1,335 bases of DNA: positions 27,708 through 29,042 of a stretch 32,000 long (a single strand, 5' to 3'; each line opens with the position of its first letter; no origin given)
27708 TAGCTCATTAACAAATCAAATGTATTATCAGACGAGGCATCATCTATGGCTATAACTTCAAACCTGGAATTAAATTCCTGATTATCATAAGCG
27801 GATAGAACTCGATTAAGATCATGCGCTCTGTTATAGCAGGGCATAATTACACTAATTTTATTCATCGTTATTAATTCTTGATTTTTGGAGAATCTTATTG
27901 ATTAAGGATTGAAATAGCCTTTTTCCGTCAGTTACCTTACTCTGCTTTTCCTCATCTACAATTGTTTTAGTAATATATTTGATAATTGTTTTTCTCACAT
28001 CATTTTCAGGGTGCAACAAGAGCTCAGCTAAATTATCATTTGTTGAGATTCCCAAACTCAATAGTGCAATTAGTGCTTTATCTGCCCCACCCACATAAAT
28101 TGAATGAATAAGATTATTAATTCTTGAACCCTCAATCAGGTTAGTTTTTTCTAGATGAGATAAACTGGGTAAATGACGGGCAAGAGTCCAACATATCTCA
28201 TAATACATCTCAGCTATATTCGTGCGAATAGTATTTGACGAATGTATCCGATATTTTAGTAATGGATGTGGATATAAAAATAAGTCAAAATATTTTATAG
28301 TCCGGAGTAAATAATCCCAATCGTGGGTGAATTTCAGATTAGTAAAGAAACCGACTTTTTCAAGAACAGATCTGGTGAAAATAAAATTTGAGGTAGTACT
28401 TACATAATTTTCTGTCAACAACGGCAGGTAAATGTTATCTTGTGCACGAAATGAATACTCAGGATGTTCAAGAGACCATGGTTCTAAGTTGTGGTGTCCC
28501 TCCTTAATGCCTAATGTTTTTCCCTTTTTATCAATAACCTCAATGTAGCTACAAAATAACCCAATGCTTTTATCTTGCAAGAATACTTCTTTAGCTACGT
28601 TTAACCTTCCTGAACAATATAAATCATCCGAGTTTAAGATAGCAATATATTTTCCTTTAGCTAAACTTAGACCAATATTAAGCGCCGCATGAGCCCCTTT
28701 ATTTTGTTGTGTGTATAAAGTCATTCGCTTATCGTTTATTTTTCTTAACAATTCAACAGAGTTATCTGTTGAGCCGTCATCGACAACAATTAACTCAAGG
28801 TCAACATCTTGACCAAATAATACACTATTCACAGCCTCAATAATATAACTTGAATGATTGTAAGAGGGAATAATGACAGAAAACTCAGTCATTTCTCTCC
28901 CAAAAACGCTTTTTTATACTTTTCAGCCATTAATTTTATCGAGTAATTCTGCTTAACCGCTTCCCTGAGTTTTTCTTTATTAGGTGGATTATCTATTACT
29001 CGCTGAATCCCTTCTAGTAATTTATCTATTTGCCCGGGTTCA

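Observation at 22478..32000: Low-GC glycosyltransferase / beta-helix operon of at least 9.5 kb, beginning 11 bp after the dnaA stop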

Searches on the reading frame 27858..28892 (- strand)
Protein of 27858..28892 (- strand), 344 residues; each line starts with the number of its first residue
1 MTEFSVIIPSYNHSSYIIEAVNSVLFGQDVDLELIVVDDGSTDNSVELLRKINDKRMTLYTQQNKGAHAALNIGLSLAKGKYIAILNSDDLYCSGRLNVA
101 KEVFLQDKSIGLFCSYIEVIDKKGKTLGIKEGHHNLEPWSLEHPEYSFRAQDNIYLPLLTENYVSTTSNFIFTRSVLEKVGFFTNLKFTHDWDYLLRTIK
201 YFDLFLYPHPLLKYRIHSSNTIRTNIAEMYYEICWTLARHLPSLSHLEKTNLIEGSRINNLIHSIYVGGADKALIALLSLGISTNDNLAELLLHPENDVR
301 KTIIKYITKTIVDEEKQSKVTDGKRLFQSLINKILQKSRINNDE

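Call 5: search_protein_families(library=pfam, proteins=[window:27858-28892:-], max_evalue=0.01)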
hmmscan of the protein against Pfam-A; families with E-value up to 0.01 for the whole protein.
window:27858-28892:- (344 aa): 3 families
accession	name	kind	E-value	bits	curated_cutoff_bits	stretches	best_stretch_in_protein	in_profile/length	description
PF00535.33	Glycos_transf_2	-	1.1e-25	91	23.3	1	5-180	1-167/168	Glycosyl transferase family 2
PF10111.15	Glyco_tranf_2_2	-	1.7e-13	51.2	27.3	1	5-98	1-100/276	Glycosyltransferase like family 2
PF13641.12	Glyco_tranf_2_3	-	9.6e-10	39.3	27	1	4-197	3-193/230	Glycosyltransferase like family 2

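Call 6: search_protein_families(library=ncbifam, proteins=[window:27858-28892:-], max_evalue=0.01)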
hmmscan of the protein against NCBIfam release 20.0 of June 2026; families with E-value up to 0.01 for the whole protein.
window:27858-28892:- (344 aa): 23 families
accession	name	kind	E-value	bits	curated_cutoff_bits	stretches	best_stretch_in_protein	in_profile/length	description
NF047683.1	TeichurnBiosyTuaG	equivalog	1.5e-22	80.5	400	1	4-127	8-133/252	teichuronic acid biosynthesis protein TuaG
NF007482.0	PRK10073.1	equivalog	4.5e-19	68.6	423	1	2-91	6-97/334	glycosyltransferase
TIGR03937.1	PgaC_IcaA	equivalog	4.5e-14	52.2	422.3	1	3-91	46-137/407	poly-beta-1,6-N-acetyl-D-glucosamine synthase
NF050050.1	ProtGlycPglI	equivalog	1.7e-12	47.4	500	1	2-98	2-102/306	GalNAc(5)-diNAcBac-PP-undecaprenol beta-1,3-glucosyltransferase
NF041875.1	EPS_EpsD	equivalog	3.9e-12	46.2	370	1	5-90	2-90/325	exopolysaccharide biosynthesis glycosyltransferase EpsD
TIGR04283.1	glyco_like_mftF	equivalog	4e-12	46.2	182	1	5-113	2-107/221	TIGR04283 family arsenosugar biosynthesis glycosyltransferase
NF053739.1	GlytfEpsEBac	equivalog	1e-11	44.3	450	1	4-125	3-128/265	glycosyltransferase EpsE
NF007453.0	PRK10018.1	equivalog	1.1e-11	44.9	382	1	5-110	9-113/280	colanic acid biosynthesis glycosyltransferase WcaA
TIGR03965.1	mycofact_glyco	equivalog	5.3e-11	42.1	280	1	3-199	75-264/467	mycofactocin biosynthesis glycosyltransferase MftF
TIGR04017.1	WcaA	equivalog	6.6e-11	42.3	495.75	1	5-109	8-111/279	colanic acid biosynthesis glycosyltransferase WcaA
TIGR04009.1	wcaE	equivalog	3.6e-10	39.5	369.2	1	26-106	28-109/248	colanic acid biosynthesis glycosyltransferase WcaE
NF038302.1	EPS_HpsE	equivalog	3.3e-08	32.9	300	1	3-118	2-125/307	hormogonium polysaccharide biosynthesis glycosyltransferase HpsE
NF007986.1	PRK10714.1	equivalog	2.4e-07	30.1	529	1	3-89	7-100/316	undecaprenyl-phosphate 4-deoxy-4-formamido-L-arabinose transferase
TIGR03111.1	glyc2_xrt_Gpos1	hypoth_equivalog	2.7e-07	29.8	363.95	1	4-97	51-149/439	TIGR03111 family XrtG-associated glycosyltransferase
NF047588.1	GlcsyltransPgfSStrep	equivalog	3.1e-06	26.6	500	1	4-89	3-95/308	glycosyltransferase PgfS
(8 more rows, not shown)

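Call 7: find_encoding_contigs(protein=window:27858-28892:-, flank=10000, max_places=6)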
Protein window:27858-28892:- (344 aa): 4 contigs read that carry it; 2 places shown.
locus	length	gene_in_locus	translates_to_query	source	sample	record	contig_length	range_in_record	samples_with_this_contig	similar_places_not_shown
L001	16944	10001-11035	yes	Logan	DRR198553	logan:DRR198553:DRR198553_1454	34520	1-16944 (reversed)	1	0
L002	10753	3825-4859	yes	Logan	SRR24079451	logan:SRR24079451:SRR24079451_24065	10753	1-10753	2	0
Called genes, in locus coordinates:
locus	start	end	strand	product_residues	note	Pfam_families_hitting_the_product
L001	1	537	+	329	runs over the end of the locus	-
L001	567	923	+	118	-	PF02627:CMD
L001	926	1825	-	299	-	PF00535:Glycos_transf_2, PF13641:Glyco_tranf_2_3, PF13632:Glyco_trans_2_3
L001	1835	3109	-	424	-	PF00534:Glycos_transf_1, PF13692:Glyco_trans_1_4, PF13524:Glyco_trans_1_2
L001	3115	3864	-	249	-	PF00005:ABC_tran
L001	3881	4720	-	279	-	PF01061:ABC2_membrane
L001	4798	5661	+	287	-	PF13489:Methyltransf_23, PF05401:NodS (weak), PF13649:Methyltransf_25, PF08241:Methyltransf_11 (weak), PF08242:Methyltransf_12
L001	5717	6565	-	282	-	-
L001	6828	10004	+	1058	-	PF13439:Glyco_transf_4 (faint), PF00534:Glycos_transf_1, PF13692:Glyco_trans_1_4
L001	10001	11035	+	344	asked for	PF00535:Glycos_transf_2, PF10111:Glyco_tranf_2_2, PF13641:Glyco_tranf_2_3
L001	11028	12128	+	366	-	PF00535:Glycos_transf_2, PF10111:Glyco_tranf_2_2, PF13641:Glyco_tranf_2_3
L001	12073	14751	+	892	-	PF02415:Chlam_PMP (faint)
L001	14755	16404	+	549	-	PF00535:Glycos_transf_2, PF10111:Glyco_tranf_2_2, PF13641:Glyco_tranf_2_3, PF13632:Glyco_trans_2_3 (weak)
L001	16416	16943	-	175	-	?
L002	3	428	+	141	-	?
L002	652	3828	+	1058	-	PF13439:Glyco_transf_4 (faint), PF00534:Glycos_transf_1, PF13692:Glyco_trans_1_4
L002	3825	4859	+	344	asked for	PF00535:Glycos_transf_2, PF10111:Glyco_tranf_2_2, PF13641:Glyco_tranf_2_3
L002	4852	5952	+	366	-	PF00535:Glycos_transf_2, PF10111:Glyco_tranf_2_2, PF13641:Glyco_tranf_2_3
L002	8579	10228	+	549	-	PF00535:Glycos_transf_2, PF10111:Glyco_tranf_2_2, PF13641:Glyco_tranf_2_3, PF13632:Glyco_trans_2_3 (weak)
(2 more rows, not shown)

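Call 19: search_protein_families(library=pfam, proteins=[L001:5717-6565:-, L001:4798-5661:+, L001:3881-4720:-, L001:3115-3864:-, L001:1835-3109:-, L001:926-1825:-, L001:567-923:+, L001:1-537:+], max_evalue=0.001)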
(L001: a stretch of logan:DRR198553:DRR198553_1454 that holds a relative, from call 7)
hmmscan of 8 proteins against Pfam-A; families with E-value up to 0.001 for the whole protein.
L001:5717-6565:- (282 aa): 1 family
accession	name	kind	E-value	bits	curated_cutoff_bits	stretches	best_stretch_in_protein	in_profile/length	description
PF01609.27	DDE_Tnp_1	-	7.9e-05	22.9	23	1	112-280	7-200/200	Transposase DDE domain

L001:4798-5661:+ (287 aa): 6 families
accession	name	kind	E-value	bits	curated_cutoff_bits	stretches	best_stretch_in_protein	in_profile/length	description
PF13489.12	Methyltransf_23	-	3.6e-11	43.5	27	1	31-137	12-119/164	Methyltransferase domain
PF08242.18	Methyltransf_12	-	4.4e-08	34.2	30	1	46-124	1-88/98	Methyltransferase domain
PF13649.12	Methyltransf_25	-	1.1e-07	32.9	27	1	45-128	1-93/97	Methyltransferase domain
PF08241.18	Methyltransf_11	-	1.2e-06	29.5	21.2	1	46-125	1-87/95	Methyltransferase domain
PF05401.17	NodS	-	6.8e-06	26.5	24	1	31-124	33-132/201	Nodulation protein S (NodS)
PF13847.12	Methyltransf_31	-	1.6e-05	25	27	1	44-113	6-88/145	Methyltransferase domain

L001:3881-4720:- (279 aa): 1 family
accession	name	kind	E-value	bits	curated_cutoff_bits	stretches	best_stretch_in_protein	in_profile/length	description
PF01061.29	ABC2_membrane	-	2.2e-17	63.7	26.9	1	34-238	3-209/211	ABC-2 type transporter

L001:3115-3864:- (249 aa): 6 families
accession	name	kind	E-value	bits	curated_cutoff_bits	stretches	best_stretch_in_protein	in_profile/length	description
PF00005.33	ABC_tran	-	1.6e-23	84.3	25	1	47-178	1-135/137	ABC transporter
PF13555.12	AAA_29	-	4.8e-05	23.5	27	1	50-85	15-50/61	P-loop containing region of AAA domain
PF13304.12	AAA_21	-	7.5e-05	23.4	27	1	60-132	2-60/304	AAA domain, putative AbiEii toxin, Type IV TA system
PF02463.25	SMC_N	-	0.00012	22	40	0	49-78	17-45/220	RecF/RecN/SMC N terminal domain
PF13476.12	AAA_23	-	0.00013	23.1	27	1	43-75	9-37/201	AAA domain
PF13604.12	AAA_30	-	0.0004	20.6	27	0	58-91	19-52/191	AAA domain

L001:1835-3109:- (424 aa): 3 families
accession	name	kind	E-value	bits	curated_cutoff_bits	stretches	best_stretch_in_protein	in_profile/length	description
PF13524.12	Glyco_trans_1_2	-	8.8e-15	55.3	25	1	197-345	5-143/144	Glycosyl transferase-like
PF13692.12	Glyco_trans_1_4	-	5.2e-10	40.2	27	1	196-316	23-142/142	Glycosyl transferases group 1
PF00534.26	Glycos_transf_1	-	2e-08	34.4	26.4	1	198-329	37-171/172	Glycosyl transferases group 1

L001:926-1825:- (299 aa): 3 families
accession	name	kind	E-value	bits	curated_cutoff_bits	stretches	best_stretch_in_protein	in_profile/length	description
PF00535.33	Glycos_transf_2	-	2.6e-22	79.9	23.3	1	7-191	1-166/168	Glycosyl transferase family 2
PF13641.12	Glyco_tranf_2_3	-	4e-20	73.3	27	1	4-230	1-212/230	Glycosyltransferase like family 2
PF13632.12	Glyco_trans_2_3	-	3.5e-12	47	27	1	160-287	55-176/198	Glycosyl transferase family group 2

L001:567-923:+ (118 aa): 1 family
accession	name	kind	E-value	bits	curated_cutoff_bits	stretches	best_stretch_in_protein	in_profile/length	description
PF02627.25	CMD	-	5.3e-16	58.8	23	1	28-106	5-83/84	Carboxymuconolactone decarboxylase family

L001:1-537:+ (178 aa): 0 families

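Call 30: search_solved_structures(query=L001:6828-10004:+, max_evalue=0.001)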
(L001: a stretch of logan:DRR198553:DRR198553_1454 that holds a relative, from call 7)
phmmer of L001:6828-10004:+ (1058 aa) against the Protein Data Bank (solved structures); distinct sequences matched with E-value up to 0.001: 28.
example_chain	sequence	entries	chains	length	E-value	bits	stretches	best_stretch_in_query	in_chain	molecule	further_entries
7mi0_A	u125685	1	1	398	6.8e-12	47.2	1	691-1049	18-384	Glycosyltransferase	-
5d00_A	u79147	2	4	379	1.2e-10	43.1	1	861-1005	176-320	N-acetyl-alpha-D-glucosaminyl L-malate synthase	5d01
8qoy_A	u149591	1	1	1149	1.5e-10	42.8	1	891-1040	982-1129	TagF-like capsule polymerase Cps3D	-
2jjm_A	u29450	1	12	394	9.4e-09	36.8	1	861-1050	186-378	GLYCOSYL TRANSFERASE, GROUP 1 FAMILY PROTEIN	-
3mbo_A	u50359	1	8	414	1.1e-08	36.7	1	861-1050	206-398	Glycosyltransferase, group 1 family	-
6tvp_A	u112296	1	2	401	4.7e-08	34.5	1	817-1001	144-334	Alpha-maltose-1-phosphate synthase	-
3fro_A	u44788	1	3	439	2.7e-07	32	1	850-1056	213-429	GlgA glycogen synthase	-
2bis_A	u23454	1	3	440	2.7e-07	32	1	850-1056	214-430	GLGA GLYCOGEN SYNTHASE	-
7ec7_A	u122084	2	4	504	6.7e-07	30.7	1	891-1036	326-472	Glycosyl transferase, group 1 family protein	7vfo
7ec1_A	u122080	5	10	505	6.7e-07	30.7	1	891-1036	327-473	Glycosyl transferase, group 1 family protein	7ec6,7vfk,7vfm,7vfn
7ec3_A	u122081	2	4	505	6.7e-07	30.7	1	891-1036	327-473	Glycosyl transferase, group 1 family protein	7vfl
3l01_A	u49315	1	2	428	1.3e-06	29.7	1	850-1054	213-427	GlgA glycogen synthase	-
6eji_A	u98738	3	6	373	7.5e-05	23.9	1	888-1005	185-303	WlaC protein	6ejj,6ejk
3c4q_A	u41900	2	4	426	7.6e-05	23.9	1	846-996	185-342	Predicted glycosyltransferases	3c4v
2bfw_A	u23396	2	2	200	8e-05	23.8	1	855-1018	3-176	GLGA GLYCOGEN SYNTHASE | PGS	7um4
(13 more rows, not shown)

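Call 31: search_solved_structures(query=L001:4798-5661:+, max_evalue=0.01)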
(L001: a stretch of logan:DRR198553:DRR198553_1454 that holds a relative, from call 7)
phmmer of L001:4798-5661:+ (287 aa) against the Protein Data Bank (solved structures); distinct sequences matched with E-value up to 0.01: 6.
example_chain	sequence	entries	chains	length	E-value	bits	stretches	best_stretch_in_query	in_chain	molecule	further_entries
4qdj_A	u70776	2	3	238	7.1e-05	25.4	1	43-126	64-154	Magnesium-protoporphyrin O-methyltransferase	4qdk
4kdr_A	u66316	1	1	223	0.00015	24.3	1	43-133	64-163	3-demethylubiquinone-9 3-methyltransferase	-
5dpm_A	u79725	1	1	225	0.00016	24.3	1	42-133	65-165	Ubiquinone biosynthesis O-methyltransferase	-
4kdc_A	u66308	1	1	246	0.00019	24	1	42-133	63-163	3-demethylubiquinone-9 3-methyltransferase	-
3e8s_A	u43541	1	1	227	0.00025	23.6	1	41-168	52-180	Putative SAM Dependent Methyltransferase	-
7pd7_A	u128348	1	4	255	0.0018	20.8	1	6-79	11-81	Methyltransferase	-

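Call 32: search_solved_structures(query=L001:3881-4720:-, max_evalue=0.01)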
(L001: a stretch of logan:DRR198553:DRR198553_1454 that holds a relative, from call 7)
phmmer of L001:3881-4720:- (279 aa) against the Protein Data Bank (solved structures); distinct sequences matched with E-value up to 0.01: 6.
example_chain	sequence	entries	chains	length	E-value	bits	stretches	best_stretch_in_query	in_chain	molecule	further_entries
6m96_B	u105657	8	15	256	3.3e-20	76.2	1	32-238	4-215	Transport permease protein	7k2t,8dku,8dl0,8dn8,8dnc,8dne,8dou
6oih_D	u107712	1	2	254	3.6e-20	76.1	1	32-238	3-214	Transport permease protein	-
9qfx_A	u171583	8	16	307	6.1e-17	65.5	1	8-268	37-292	Probable O-antigen/lipopolysaccharide transport integral membrane protein ABC transporter | ABC transporter permease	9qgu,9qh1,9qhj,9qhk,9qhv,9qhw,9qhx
6jbh_C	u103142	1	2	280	5.3e-08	36.2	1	29-239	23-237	TarG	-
9cfl_A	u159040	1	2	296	0.00015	24.8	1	33-245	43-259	Transport permease protein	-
9cfp_A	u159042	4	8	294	0.00024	24.2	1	33-245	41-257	Transport permease protein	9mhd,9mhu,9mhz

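Call 36: search_protein_families(library=ncbifam, proteins=[L001:5717-6565:-, L001:4798-5661:+, L001:3115-3864:-, L001:3881-4720:-, L001:1835-3109:-, L001:926-1825:-], max_evalue=0.01)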
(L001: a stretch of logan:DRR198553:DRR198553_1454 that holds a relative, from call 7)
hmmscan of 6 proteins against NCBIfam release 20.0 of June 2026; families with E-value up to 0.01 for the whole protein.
L001:5717-6565:- (282 aa): 1 family
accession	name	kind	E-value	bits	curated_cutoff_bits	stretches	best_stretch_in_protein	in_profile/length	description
NF033579.1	transpos_IS5_2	equivalog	3.2e-27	95.8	140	1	27-281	34-288/289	IS5 family transposase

L001:4798-5661:+ (287 aa): 7 families
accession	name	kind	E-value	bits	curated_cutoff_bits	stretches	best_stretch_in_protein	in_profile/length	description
TIGR02021.1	BchM-ChlM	equivalog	2.7e-09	36.8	158.9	1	34-138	46-158/218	magnesium protoporphyrin IX methyltransferase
TIGR01983.1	UbiG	equivalog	1.7e-08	34.1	102.95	1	38-127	46-145/228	bifunctional 2-polyprenyl-6-hydroxyphenol methylase/3-demethylubiquinol 3-O-methyltransferase UbiG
NF041255.1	mycofact_MftM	equivalog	0.00014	21.3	200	1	38-139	136-244/289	mycofactocin oligosaccharide methyltransferase MftM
NF045667.1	MTase_DVU1556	equivalog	0.0002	20.9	155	1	43-81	24-63/213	DVU_1556 family methyltransferase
TIGR04290.1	meth_Rta_06860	hypoth_equivalog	0.00045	19.7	300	1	28-80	36-89/226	TIGR04290 family methyltransferase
TIGR02072.1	BioC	equivalog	0.00056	19.8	184.95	1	34-135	25-134/244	malonyl-ACP O-methyltransferase BioC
NF041650.1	nod_mtase_NodS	equivalog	0.0033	17.2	300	1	37-125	34-128/190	nodulation methyltransferase NodS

L001:3115-3864:- (249 aa): 189 families (the best 25 are shown)
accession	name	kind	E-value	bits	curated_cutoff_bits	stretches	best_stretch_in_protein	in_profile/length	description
NF010065.0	PRK13545.1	equivalog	5e-65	220.2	538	1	8-244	5-236/549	teichoic acids export protein ATP-binding subunit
NF010066.0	PRK13546.1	equivalog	5.6e-62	209.5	320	1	9-244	6-236/264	teichoic acids export ABC transporter ATP-binding subunit TagH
NF050108.1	galactan_ABC_ATP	equivalog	1.1e-58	198.3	400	1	45-244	43-242/244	galactan export ABC transporter ATP-binding subunit Wzt/RfbE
TIGR01188.1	drrA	subfamily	3.4e-40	138.2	312.45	1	42-239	4-212/302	daunorubicin resistance ABC transporter, ATP-binding protein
TIGR04521.1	ECF_ATPase_2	equivalog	1.7e-28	99.5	330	2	112-246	104-240/279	energy-coupling factor transporter ATPase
NF010059.0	PRK13536.1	equivalog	1.1e-27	96.7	549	1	47-239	59-262/342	nodulation factor ABC transporter ATP-binding protein NodI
NF033858.1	ABC2_perm_RbbA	equivalog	1.1e-27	96.4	1050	1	24-243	259-489/909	ribosome-associated ATPase/putative transporter RbbA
NF010060.0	PRK13537.1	equivalog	2e-26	92.6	521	1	47-240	31-235/314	nodulation factor ABC transporter ATP-binding protein NodI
TIGR04520.1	ECF_ATPase_1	equivalog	4.3e-26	91.9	315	2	122-243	107-228/269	energy-coupling factor transporter ATPase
TIGR01288.1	nodI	equivalog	5.1e-26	91.4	424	1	48-235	21-219/303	nodulation factor ABC transporter ATP-binding protein NodI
NF040933.2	ABC_arch_GlcV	equivalog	1.9e-25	89.5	450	2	104-241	94-232/357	glucose ABC transporter ATP-binding protein GlcV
TIGR02673.1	FtsE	equivalog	2.1e-25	89.7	264.85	2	42-95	13-66/214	cell division ATP-binding protein FtsE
TIGR01186.1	proV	subfamily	2.9e-25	89.1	326.6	1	46-240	8-219/363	betaine/proline/choline family ABC transporter ATP-binding protein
TIGR03740.1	galliderm_ABC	subfamily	6.5e-25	88.1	309.75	1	46-230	15-203/223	lantibiotic protection ABC transporter ATP-binding subunit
TIGR02314.1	ABC_MetN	equivalog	4.3e-23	81.9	499.7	1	43-240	17-230/343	methionine ABC transporter ATP-binding protein MetN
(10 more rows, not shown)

L001:3881-4720:- (279 aa): 2 families
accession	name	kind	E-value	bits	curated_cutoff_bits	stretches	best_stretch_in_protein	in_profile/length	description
NF050109.1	galactan_ABC_perm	equivalog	5.4e-21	75.3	380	1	21-268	11-261/272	galactan export ABC transporter permease subunit Wzm/RfbD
NF011723.0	PRK15176.1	equivalog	3.9e-06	26.8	297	1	27-244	14-232/264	Vi polysaccharide ABC transporter inner membrane protein VexB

L001:1835-3109:- (424 aa): 5 families
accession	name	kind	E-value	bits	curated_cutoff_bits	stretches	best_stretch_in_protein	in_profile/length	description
NF038229.1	Glyco4_Geo_Pelo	equivalog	7.4e-11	41.6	400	1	134-352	122-337/338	GPMC system family 4 glycosyltransferase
TIGR03087.1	stp1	hypoth_equivalog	5.9e-05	22.4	316.65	1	268-350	314-396/397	TIGR03087 family PEP-CTERM/XrtA system glycosyltransferase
NF041876.1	EPS_EpsE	equivalog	0.0041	16.4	400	1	267-342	310-387/389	exopolysaccharide biosynthesis GT4 family glycosyltransferase EpsE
TIGR03449.1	mycothiol_MshA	equivalog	0.0041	16.1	462.5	1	270-346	321-398/406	D-inositol-3-phosphate glycosyltransferase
NF038295.1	EPS_HpsP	equivalog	0.0046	16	550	0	267-349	302-385/388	hormogonium polysaccharide biosynthesis glycosyltransferase HpsP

L001:926-1825:- (299 aa): 18 families
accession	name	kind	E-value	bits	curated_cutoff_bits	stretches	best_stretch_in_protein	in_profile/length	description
TIGR03965.1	mycofact_glyco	equivalog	3.2e-15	55.9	280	2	172-229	224-280/467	mycofactocin biosynthesis glycosyltransferase MftF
TIGR03937.1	PgaC_IcaA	equivalog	1.7e-14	53.6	422.3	2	3-123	44-168/407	poly-beta-1,6-N-acetyl-D-glucosamine synthase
TIGR01556.1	rhamnosyltran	subfamily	2.3e-14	53.3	200.55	2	173-233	144-204/281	rhamnosyltransferase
NF041875.1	EPS_EpsD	equivalog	8e-12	45.2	370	1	6-99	1-96/325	exopolysaccharide biosynthesis glycosyltransferase EpsD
TIGR04283.1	glyco_like_mftF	equivalog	9.6e-12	45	182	1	6-117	1-108/221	TIGR04283 family arsenosugar biosynthesis glycosyltransferase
NF038302.1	EPS_HpsE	equivalog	1.5e-11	43.9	300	1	5-120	2-124/307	hormogonium polysaccharide biosynthesis glycosyltransferase HpsE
NF007482.0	PRK10073.1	equivalog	3.9e-11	42.5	423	1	3-120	5-124/334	glycosyltransferase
NF038299.1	EPS_HpsN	equivalog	1.2e-09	37.6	425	1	6-236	3-227/317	hormogonium polysaccharide biosynthesis glycosyltransferase HpsN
TIGR03111.1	glyc2_xrt_Gpos1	hypoth_equivalog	1.9e-09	36.8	363.95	1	3-125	48-174/439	TIGR03111 family XrtG-associated glycosyltransferase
NF047683.1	TeichurnBiosyTuaG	equivalog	3.9e-09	36.5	400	1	4-125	6-130/252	teichuronic acid biosynthesis protein TuaG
NF053739.1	GlytfEpsEBac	equivalog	6e-06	25.4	450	1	4-118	1-118/265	glycosyltransferase EpsE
TIGR04009.1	wcaE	equivalog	7.3e-06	25.4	369.2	1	21-99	21-99/248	colanic acid biosynthesis glycosyltransferase WcaE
NF045692.1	OglycostaseCruG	equivalog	7.1e-05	21.9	600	0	5-63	42-102/386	2'-O-glycosyltransferase CruG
NF050819.1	PolSacchBiosHfsG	equivalog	0.00056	19.2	500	0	31-105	35-114/302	polysaccharide biosynthesis protein HfsG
TIGR04242.1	nodulat_NodC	equivalog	0.0013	17.8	550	0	4-109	48-158/395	chitooligosaccharide synthase NodC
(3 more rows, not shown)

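Call 48: search_protein_families(library=pfam, proteins=[L001:6828-7817:+, L001:7818-8177:+, L001:8178-8897:+, L001:8898-10001:+], max_evalue=1)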
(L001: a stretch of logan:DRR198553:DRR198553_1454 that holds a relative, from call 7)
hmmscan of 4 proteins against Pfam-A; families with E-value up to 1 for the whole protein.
L001:6828-7817:+ (330 aa): 2 families
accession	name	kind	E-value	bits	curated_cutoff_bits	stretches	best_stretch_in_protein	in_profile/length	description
PF13692.12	Glyco_trans_1_4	-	0.00014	22.6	27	1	167-305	4-142/142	Glycosyl transferases group 1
PF02374.21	ArsA_ATPase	-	0.26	10.9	24.3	1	51-94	236-279/305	Anion-transporting ATPase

L001:7818-8177:+ (120 aa): 1 family
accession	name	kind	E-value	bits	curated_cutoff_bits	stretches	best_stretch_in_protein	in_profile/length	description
PF21769.2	vRNAP_dom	-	0.44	11.3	27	1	3-77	66-141/145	Virion DNA-directed RNA polymerase domain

L001:8178-8897:+ (240 aa): 0 families

L001:8898-10001:+ (368 aa): 4 families
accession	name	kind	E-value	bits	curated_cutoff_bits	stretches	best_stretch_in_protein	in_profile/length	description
PF00534.26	Glycos_transf_1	-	9.5e-25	87.5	26.4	1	185-349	4-171/172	Glycosyl transferases group 1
PF13692.12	Glyco_trans_1_4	-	6.5e-19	69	27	1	197-336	2-142/142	Glycosyl transferases group 1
PF13439.12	Glyco_transf_4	-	4.9e-06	27.1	28.5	1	15-171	1-169/170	Glycosyltransferase Family 4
PF20706.3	GT4-conflict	-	0.041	13.3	26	1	269-299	281-311/385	Family 4 Glycosyltransferase in conflict systems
